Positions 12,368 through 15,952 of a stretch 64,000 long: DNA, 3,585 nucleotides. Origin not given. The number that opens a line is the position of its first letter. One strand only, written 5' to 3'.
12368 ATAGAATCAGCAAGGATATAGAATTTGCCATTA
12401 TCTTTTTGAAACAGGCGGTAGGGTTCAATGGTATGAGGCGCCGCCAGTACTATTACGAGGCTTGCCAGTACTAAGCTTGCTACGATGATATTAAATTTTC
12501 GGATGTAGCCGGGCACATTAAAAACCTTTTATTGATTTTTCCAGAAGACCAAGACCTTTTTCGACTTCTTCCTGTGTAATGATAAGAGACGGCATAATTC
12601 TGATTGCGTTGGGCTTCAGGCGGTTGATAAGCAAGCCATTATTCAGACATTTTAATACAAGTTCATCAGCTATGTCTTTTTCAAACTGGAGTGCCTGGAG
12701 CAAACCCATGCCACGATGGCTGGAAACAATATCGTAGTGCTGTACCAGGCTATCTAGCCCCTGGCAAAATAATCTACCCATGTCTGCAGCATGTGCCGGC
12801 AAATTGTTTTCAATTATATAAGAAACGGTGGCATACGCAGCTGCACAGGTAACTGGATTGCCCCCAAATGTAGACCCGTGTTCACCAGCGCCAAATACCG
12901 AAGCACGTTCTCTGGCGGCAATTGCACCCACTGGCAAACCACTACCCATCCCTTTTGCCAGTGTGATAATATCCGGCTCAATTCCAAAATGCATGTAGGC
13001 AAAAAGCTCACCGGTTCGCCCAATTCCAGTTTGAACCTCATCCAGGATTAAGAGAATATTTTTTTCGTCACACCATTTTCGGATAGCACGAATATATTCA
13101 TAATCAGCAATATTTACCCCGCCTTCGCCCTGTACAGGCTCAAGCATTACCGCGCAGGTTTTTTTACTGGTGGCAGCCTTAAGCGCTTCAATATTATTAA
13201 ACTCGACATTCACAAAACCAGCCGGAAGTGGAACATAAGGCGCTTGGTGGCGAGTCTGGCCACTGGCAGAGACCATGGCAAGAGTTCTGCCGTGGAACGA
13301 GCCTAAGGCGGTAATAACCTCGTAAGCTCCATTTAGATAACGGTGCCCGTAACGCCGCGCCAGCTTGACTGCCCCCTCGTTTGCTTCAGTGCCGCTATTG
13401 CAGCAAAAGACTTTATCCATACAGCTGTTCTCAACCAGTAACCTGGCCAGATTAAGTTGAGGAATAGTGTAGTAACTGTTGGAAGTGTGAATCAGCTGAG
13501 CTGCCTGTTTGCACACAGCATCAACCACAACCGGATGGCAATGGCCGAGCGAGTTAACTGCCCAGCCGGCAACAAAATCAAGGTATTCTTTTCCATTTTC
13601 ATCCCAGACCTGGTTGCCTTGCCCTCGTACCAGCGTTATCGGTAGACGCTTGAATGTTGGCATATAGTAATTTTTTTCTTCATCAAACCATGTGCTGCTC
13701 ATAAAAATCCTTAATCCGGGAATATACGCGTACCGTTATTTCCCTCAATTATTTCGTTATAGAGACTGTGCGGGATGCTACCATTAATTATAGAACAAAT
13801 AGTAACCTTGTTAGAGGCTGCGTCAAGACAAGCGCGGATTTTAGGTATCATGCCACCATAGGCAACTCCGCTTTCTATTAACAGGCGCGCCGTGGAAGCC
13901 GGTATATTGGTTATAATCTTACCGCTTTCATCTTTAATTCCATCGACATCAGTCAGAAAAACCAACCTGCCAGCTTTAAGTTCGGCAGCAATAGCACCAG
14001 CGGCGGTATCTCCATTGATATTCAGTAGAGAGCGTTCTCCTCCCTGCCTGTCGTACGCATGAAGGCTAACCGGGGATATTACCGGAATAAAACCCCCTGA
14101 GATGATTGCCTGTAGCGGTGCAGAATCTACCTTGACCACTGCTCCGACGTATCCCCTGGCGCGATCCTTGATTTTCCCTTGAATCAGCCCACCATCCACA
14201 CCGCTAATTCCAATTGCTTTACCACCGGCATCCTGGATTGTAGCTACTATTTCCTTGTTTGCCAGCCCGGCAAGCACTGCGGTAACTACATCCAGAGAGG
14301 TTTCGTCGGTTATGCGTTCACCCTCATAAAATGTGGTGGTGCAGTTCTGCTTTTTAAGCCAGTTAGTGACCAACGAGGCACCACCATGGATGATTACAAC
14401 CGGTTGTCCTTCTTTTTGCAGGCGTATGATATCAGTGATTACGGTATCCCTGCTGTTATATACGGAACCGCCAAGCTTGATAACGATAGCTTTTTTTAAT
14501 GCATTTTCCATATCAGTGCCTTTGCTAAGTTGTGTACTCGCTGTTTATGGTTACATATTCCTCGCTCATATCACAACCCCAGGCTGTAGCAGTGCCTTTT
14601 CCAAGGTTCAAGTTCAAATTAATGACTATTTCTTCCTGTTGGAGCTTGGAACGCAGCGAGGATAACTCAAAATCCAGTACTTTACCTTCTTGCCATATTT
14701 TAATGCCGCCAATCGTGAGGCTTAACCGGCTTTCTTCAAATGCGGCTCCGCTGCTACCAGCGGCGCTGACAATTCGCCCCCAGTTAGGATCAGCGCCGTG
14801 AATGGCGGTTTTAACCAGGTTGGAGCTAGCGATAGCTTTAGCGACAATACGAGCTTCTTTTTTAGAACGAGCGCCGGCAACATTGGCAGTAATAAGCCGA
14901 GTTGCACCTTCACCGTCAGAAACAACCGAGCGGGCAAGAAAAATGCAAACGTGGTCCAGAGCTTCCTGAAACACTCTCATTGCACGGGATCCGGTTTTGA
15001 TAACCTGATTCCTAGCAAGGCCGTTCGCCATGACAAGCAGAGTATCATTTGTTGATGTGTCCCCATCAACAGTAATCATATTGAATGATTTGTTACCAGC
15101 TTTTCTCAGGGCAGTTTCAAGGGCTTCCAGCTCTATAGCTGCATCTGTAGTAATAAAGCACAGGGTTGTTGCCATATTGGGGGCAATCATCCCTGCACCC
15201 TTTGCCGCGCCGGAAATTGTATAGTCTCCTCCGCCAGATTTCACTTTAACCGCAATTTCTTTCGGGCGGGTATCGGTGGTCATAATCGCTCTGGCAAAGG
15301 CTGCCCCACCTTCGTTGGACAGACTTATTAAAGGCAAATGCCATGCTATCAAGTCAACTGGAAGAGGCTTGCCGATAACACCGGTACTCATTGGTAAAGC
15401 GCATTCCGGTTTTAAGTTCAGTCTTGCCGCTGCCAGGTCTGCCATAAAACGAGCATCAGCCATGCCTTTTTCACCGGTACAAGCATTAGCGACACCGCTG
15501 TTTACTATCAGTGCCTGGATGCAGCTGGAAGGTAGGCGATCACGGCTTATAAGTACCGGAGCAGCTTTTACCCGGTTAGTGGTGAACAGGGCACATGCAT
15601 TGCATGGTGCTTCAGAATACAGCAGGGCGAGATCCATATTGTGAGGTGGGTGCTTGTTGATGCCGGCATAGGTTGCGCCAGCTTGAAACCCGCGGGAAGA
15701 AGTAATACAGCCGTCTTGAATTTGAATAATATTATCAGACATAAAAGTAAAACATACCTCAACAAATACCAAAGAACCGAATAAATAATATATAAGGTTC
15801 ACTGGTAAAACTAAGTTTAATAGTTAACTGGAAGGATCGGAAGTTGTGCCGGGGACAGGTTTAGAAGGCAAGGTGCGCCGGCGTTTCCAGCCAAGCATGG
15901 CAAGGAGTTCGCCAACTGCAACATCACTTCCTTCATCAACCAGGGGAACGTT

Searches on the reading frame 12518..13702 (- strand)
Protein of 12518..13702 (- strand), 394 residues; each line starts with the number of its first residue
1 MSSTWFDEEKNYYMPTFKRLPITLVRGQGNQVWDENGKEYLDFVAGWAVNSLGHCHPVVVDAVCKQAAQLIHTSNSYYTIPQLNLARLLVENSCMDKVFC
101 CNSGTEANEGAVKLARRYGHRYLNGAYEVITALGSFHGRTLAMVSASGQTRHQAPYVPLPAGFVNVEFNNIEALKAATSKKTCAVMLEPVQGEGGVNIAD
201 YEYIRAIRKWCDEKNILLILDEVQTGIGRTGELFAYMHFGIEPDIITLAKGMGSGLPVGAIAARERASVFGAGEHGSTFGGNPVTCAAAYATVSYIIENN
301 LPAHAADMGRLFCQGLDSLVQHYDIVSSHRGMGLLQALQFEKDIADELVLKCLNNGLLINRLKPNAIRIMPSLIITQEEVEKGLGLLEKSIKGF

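Call 21: search_protein_families(library=pfam, proteins=[window:12518-13702:-], max_evalue=0.001)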
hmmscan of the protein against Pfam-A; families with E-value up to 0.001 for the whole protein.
window:12518-13702:- (394 aa): 1 family
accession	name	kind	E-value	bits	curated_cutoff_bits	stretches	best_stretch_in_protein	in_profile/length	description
PF00202.27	Aminotran_3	-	9.9e-114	380.6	30.5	1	18-390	7-402/403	Aminotransferase class-III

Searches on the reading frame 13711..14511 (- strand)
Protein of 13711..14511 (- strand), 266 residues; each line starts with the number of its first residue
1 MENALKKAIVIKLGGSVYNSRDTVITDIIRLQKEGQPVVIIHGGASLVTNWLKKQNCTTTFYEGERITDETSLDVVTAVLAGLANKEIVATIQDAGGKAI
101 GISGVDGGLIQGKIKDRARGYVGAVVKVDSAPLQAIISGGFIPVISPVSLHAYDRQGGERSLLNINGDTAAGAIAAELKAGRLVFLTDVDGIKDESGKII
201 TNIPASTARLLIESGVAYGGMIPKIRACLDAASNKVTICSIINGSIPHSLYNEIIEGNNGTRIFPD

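Call 21: search_protein_families(library=pfam, proteins=[window:13711-14511:-], max_evalue=0.001)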
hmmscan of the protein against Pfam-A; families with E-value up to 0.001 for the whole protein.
window:13711-14511:- (266 aa): 1 family
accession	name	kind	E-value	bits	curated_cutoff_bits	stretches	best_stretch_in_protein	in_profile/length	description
PF00696.33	AA_kinase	-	2.1e-44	152.4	24.9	1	8-243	2-234/234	Amino acid kinase family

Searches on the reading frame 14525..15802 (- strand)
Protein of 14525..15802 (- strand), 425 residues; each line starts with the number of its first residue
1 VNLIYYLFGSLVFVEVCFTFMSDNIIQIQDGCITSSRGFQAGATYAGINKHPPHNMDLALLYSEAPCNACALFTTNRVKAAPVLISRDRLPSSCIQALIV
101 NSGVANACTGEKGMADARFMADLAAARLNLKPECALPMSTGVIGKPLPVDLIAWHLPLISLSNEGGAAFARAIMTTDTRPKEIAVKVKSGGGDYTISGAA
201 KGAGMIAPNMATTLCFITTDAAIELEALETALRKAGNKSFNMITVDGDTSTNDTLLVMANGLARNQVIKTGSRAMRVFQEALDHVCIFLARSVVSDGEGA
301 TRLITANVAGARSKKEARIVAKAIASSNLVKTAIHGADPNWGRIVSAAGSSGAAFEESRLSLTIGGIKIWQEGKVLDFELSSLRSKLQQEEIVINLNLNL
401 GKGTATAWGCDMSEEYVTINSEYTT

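Call 21: search_protein_families(library=pfam, proteins=[window:14525-15802:-], max_evalue=0.001)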
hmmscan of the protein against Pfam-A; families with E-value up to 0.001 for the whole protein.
window:14525-15802:- (425 aa): 1 family
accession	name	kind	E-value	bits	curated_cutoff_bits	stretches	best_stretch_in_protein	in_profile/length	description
PF01960.23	ArgJ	-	2e-144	481.4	32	1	41-425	2-377/377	ArgJ family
